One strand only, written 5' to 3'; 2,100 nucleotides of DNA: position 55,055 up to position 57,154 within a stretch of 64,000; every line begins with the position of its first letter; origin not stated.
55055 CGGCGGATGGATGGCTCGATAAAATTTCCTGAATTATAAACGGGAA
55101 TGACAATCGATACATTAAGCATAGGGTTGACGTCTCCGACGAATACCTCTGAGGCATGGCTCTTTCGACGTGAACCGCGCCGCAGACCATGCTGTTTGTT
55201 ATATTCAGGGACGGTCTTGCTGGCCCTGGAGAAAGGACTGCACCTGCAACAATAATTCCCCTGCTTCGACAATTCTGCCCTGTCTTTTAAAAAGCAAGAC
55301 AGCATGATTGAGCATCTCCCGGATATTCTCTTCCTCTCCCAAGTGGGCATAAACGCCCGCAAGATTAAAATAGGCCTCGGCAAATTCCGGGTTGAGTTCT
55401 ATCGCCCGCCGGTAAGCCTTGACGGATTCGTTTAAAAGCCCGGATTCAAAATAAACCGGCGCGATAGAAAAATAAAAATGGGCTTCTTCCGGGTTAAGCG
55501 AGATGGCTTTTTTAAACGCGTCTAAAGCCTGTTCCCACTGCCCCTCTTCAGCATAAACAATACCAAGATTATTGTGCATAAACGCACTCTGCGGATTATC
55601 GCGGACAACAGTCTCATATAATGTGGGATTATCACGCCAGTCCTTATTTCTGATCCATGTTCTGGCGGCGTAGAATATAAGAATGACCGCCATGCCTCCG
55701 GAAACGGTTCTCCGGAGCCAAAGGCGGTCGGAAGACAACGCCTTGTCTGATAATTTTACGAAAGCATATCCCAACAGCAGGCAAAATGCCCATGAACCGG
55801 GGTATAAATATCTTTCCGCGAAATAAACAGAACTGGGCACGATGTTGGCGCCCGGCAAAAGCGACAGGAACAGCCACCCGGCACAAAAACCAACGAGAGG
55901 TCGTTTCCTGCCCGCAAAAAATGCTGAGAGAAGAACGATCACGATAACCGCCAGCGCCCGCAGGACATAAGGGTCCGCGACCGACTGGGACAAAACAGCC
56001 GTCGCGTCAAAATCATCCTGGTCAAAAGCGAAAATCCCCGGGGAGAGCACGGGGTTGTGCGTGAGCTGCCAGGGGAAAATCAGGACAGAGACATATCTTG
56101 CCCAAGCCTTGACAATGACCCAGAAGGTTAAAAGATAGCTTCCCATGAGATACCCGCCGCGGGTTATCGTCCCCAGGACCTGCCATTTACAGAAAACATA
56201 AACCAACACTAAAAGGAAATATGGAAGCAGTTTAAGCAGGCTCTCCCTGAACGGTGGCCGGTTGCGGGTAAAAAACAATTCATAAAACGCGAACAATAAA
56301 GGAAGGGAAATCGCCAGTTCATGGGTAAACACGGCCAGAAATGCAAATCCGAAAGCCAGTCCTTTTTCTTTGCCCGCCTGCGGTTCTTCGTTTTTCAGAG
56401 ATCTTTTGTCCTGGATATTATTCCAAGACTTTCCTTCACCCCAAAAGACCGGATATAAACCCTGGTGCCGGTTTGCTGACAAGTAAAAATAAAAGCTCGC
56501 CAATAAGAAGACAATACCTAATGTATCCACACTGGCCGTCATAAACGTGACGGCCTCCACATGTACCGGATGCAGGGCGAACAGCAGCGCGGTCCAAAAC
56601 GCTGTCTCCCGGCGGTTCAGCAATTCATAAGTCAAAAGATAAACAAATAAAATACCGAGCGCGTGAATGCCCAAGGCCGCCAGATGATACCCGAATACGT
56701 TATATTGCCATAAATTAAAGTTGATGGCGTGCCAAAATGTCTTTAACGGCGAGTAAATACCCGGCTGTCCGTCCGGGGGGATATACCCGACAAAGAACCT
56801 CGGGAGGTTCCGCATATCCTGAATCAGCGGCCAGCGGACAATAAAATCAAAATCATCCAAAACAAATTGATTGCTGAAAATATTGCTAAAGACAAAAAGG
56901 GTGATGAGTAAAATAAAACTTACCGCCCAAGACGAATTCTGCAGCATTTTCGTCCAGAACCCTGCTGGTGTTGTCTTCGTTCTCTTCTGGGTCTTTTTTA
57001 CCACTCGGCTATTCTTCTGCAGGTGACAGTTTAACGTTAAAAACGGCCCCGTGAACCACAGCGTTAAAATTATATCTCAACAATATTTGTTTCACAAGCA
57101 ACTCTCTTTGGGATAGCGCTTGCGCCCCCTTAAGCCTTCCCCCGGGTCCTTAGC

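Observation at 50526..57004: Candidate lipid-linked (polyprenol-phosphate-sugar) glycosylation module next to tRNA-Leu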

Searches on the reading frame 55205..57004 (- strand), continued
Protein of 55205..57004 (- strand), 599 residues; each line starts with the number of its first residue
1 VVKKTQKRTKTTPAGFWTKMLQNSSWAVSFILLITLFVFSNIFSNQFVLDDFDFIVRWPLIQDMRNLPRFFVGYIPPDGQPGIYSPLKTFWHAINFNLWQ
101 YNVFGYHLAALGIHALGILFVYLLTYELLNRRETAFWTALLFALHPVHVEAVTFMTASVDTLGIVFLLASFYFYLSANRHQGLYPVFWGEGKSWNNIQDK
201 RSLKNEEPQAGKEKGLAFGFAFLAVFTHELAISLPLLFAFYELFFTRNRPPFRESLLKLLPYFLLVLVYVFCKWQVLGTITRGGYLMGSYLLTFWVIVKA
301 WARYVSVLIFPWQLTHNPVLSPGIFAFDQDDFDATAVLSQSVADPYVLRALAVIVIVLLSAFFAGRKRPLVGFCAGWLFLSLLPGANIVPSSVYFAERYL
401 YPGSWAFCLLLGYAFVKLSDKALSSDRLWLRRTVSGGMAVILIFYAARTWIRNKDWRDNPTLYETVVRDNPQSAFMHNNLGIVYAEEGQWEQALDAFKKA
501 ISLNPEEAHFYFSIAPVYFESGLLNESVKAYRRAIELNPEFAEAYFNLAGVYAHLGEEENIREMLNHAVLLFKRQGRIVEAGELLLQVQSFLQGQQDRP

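Call 60: search_protein_families(library=pfam, proteins=[L009:10672-13005:-, L009:12992-14554:-, L017:12121-13800:+, L031:11282-13210:-, L010:10371-11132:+, L020:10387-11817:+], max_evalue=0.01)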
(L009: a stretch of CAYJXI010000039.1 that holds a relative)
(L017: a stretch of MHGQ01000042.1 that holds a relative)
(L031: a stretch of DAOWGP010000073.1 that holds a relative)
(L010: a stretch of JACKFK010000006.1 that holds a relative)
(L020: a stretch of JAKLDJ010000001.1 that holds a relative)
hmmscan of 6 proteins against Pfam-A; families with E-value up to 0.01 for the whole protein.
L009:10672-13005:- (778 aa): 1 family
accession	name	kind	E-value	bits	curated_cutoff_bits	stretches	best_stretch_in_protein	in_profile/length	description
PF09586.16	YfhO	-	6e-05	22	28.5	1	663-734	753-823/835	Bacterial membrane protein YfhO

L009:12992-14554:- (521 aa): 8 families
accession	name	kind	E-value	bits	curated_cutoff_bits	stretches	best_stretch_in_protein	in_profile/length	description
PF00535.33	Glycos_transf_2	-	1.5e-32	113.3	23.3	1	290-454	1-166/168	Glycosyl transferase family 2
PF13649.12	Methyltransf_25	-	2.4e-06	28.6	27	1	74-166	1-97/97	Methyltransferase domain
PF08242.18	Methyltransf_12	-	2.5e-06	28.6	30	1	75-167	1-97/98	Methyltransferase domain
PF13489.12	Methyltransf_23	-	4.3e-06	27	27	1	59-182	11-125/164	Methyltransferase domain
PF10111.15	Glyco_tranf_2_2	-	7.4e-06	26.1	27.3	1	290-379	1-92/276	Glycosyltransferase like family 2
PF08241.18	Methyltransf_11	-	3.5e-05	24.8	21.2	1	75-169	1-94/95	Methyltransferase domain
PF13847.12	Methyltransf_31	-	0.0003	20.9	27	1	70-174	3-113/145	Methyltransferase domain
PF13641.12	Glyco_tranf_2_3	-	0.0004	20.9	27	1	289-378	3-96/230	Glycosyltransferase like family 2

L017:12121-13800:+ (560 aa): 1 family
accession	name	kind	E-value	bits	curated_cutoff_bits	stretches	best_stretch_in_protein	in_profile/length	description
PF07155.17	ECF-ribofla_trS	-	0.0024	18.3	26.7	1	339-410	72-145/172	ECF-type riboflavin transporter, S component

L031:11282-13210:- (643 aa): 3 families
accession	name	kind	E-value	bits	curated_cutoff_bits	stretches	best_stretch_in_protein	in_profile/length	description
PF04055.27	Radical_SAM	-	1.2e-09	39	29.5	1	393-549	2-162/166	Radical SAM superfamily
PF02310.24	B12-binding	-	1.1e-08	35.4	32.1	1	291-349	54-118/121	B12 binding domain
PF19864.5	Radical_SAM_N2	-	0.0011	18.8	29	1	311-359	81-129/151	Radical SAM proteins, N-terminal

L010:10371-11132:+ (254 aa): 1 family
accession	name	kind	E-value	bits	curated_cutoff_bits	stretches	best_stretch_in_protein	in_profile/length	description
PF06790.16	UPF0259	-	0.003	17.8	31.4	1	119-230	134-235/248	Uncharacterised protein family (UPF0259)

L020:10387-11817:+ (477 aa): 2 families
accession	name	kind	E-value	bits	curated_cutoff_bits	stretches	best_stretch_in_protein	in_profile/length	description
PF04055.27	Radical_SAM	-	1.8e-19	70.9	29.5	1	213-369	3-164/166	Radical SAM superfamily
PF02310.24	B12-binding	-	3e-10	40.4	32.1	1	34-147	10-120/121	B12 binding domain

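Call 90: search_protein_families(library=pfam, proteins=[L028:2944-4392:-, L028:4287-5969:-, L028:6172-7818:+, L028:9708-10892:+, L028:10936-11379:-, L028:12070-12498:-, L028:12500-13189:-, L028:13202-14692:-], max_evalue=0.001)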
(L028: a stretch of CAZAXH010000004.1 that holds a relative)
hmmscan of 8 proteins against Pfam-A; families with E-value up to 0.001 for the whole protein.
L028:2944-4392:- (482 aa): 3 families
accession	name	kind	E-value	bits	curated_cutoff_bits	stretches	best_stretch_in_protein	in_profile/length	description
PF04055.27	Radical_SAM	-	2.7e-26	93.1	29.5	1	157-301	3-148/166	Radical SAM superfamily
PF13186.11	SPASM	-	3.5e-10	40.4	21.5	1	390-451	1-67/67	Iron-sulfur cluster-binding domain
PF13353.11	Fer4_12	-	0.00074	20.3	22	0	160-229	14-79/137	4Fe-4S single cluster domain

L028:4287-5969:- (560 aa): 0 families

L028:6172-7818:+ (548 aa): 2 families
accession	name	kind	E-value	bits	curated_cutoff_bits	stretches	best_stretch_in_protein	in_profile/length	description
PF02310.24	B12-binding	-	5.9e-19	68.5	32.1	1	18-133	4-119/121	B12 binding domain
PF04055.27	Radical_SAM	-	1.1e-17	65.1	29.5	1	197-356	4-158/166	Radical SAM superfamily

L028:9708-10892:+ (394 aa): 2 families
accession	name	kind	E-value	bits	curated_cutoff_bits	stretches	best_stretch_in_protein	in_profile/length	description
PF01636.29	APH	-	1.4e-17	64.7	23.2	1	113-327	10-226/239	Phosphotransferase enzyme family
PF01633.27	Choline_kinase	-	0.0002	21.2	29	1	267-310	159-203/300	Choline/ethanolamine kinase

L028:10936-11379:- (147 aa): 1 family
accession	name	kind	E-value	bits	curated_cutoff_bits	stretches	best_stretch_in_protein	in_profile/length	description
PF04463.17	2-thiour_desulf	-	1.7e-40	138.7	34.7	1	3-135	2-140/141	2-thiouracil desulfurase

L028:12070-12498:- (142 aa): 0 families

L028:12500-13189:- (229 aa): 1 family
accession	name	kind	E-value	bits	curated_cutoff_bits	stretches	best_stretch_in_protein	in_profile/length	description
PF11249.13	DUF3047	-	4.9e-46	157.2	27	1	45-225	1-197/198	Protein of unknown function (DUF3047)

L028:13202-14692:- (496 aa): 2 families
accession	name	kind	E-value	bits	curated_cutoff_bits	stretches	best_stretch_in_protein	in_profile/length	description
PF00015.26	MCPsignal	-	3.2e-48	164.3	34.6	2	293-444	3-168/172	Methyl-accepting chemotaxis protein (MCP) signalling domain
PF00672.30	HAMP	-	3.6e-05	24.4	25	1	183-235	5-52/53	HAMP domain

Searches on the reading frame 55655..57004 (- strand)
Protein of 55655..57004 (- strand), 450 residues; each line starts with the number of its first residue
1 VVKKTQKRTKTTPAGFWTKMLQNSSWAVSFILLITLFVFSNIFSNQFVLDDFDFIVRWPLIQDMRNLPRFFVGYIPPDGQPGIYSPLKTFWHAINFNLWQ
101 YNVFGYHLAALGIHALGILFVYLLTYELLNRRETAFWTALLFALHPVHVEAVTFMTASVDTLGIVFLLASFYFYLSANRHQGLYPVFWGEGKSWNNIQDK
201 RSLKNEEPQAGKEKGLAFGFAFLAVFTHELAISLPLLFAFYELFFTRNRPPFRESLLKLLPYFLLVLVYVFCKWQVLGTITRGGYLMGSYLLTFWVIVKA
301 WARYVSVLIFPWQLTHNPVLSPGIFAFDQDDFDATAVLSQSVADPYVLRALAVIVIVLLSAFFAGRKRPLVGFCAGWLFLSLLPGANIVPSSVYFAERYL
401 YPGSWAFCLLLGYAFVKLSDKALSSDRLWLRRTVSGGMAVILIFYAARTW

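Call 19: find_homologous_proteins(query=window:55655-57004:-, max_evalue=0.001)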
Query window:55655-57004:- (450 aa): 379 proteins with E <= 0.001 among 8000 candidates; the best 120 are listed.
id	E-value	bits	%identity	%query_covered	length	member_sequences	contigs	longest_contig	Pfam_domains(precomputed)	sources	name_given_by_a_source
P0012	8.3e-288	973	100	96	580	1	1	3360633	PF14559.13,PF13431.13,PF13414.13,PF00515.35,PF13424.13,PF13432.13,PF13428.13,PF13181.13,PF07719.24,PF13174.13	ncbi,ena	-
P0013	8.9e-175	600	60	99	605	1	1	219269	PF14559.13,PF13431.13,PF13414.13,PF13371.13,PF00515.35,PF13424.13,PF13176.13,PF13432.13,PF13428.13,PF13181.13,PF07719.24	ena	-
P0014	1.3e-173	596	59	100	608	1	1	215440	PF14559.13,PF13431.13,PF13414.13,PF13371.13,PF00515.35,PF13424.13,PF13176.13,PF13432.13,PF13428.13,PF13181.13,PF07719.24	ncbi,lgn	-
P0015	1.1e-171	590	59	100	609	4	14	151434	PF14559.13,PF13431.13,PF13414.13,PF13371.13,PF00515.35,PF13424.13,PF13176.13,PF13432.13,PF13428.13,PF13181.13,PF07719.24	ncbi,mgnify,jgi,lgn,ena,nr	ncbi:MAG TPA: tetratricopeptide repeat protein [Candidatus Omnitrophota bacterium]|mgnify:CR=1 FL=1|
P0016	9.0e-169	580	59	96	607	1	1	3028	PF14559.13,PF13431.13,PF13414.13,PF13371.13,PF00515.35,PF13424.13,PF13176.13,PF13432.13,PF13428.13,PF13181.13,PF07719.24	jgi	jgi:tetratricopeptide (TPR) repeat protein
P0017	6.9e-168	578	61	94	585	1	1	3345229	PF14559.13,PF13431.13,PF13414.13,PF13371.13,PF00515.35,PF13424.13,PF13176.13,PF13432.13,PF13428.13,PF13181.13,PF07719.24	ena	-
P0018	4.9e-166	571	59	96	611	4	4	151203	PF14559.13,PF13431.13,PF13414.13,PF13371.13,PF00515.35,PF13424.13,PF13176.13,PF13432.13,PF13428.13,PF13181.13,PF07719.24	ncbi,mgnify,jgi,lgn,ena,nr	ncbi:MAG TPA: tetratricopeptide repeat protein [Candidatus Omnitrophota bacterium]|mgnify:CR=1 FL=1|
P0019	1.2e-125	438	53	93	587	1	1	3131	PF13431.13,PF13414.13,PF13176.13,PF13428.13,PF13374.13,PF14559.13,PF13371.13,PF00515.35,PF13424.13,PF13432.13,PF13181.13,PF07719.24,PF13174.13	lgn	-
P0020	4.2e-119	417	46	99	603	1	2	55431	PF14559.13,PF13431.13,PF13414.13,PF13371.13,PF00515.35,PF13424.13,PF21033.5,PF13432.13,PF13428.13,PF13181.13,PF07719.24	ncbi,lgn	-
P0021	4.1e-118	413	51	94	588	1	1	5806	PF13431.13,PF13414.13,PF13176.13,PF13428.13,PF13374.13,PF14559.13,PF13371.13,PF00515.35,PF13424.13,PF13432.13,PF13181.13,PF07719.24,PF13174.13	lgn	-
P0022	2.0e-114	401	47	96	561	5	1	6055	PF13431.13,PF23914.2,PF13414.13,PF13176.13,PF13428.13,PF14559.13,PF13371.13,PF00515.35,PF13432.13,PF13181.13,PF14561.13,PF07719.24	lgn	-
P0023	2.3e-114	401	46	96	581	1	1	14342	PF13431.13,PF13414.13,PF13176.13,PF13428.13,PF13374.13,PF14559.13,PF13371.13,PF00515.35,PF13424.13,PF13432.13,PF13181.13,PF07719.24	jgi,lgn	-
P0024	1.2e-112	395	45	95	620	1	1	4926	PF14559.13,PF13431.13,PF13414.13,PF00515.35,PF13424.13,PF13432.13,PF13428.13,PF13181.13,PF07719.24,PF13374.13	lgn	-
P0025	5.2e-112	393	46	96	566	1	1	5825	PF14559.13,PF25063.1,PF13431.13,PF13414.13,PF00515.35,PF13424.13,PF13432.13,PF13428.13,PF13181.13,PF07719.24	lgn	-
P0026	8.0e-112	393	47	92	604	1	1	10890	PF13431.13,PF13414.13,PF13176.13,PF13428.13,PF13374.13,PF14559.13,PF13371.13,PF00515.35,PF13424.13,PF21033.5,PF13432.13,PF13181.13,PF07719.24,PF13174.13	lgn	-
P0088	2.2e-89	319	42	90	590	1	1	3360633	PF14559.13,PF13431.13,PF23914.2,PF13414.13,PF00515.35,PF13424.13,PF13432.13,PF13428.13,PF13181.13,PF07719.24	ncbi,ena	-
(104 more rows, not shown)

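Call 27: search_protein_families(library=pfam, proteins=[window:55655-57004:-], max_evalue=0.01)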
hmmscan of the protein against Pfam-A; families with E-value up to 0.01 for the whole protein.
window:55655-57004:- (450 aa): 0 families

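Call 88: find_encoding_contigs(protein=P0088, flank=8000, max_places=2)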
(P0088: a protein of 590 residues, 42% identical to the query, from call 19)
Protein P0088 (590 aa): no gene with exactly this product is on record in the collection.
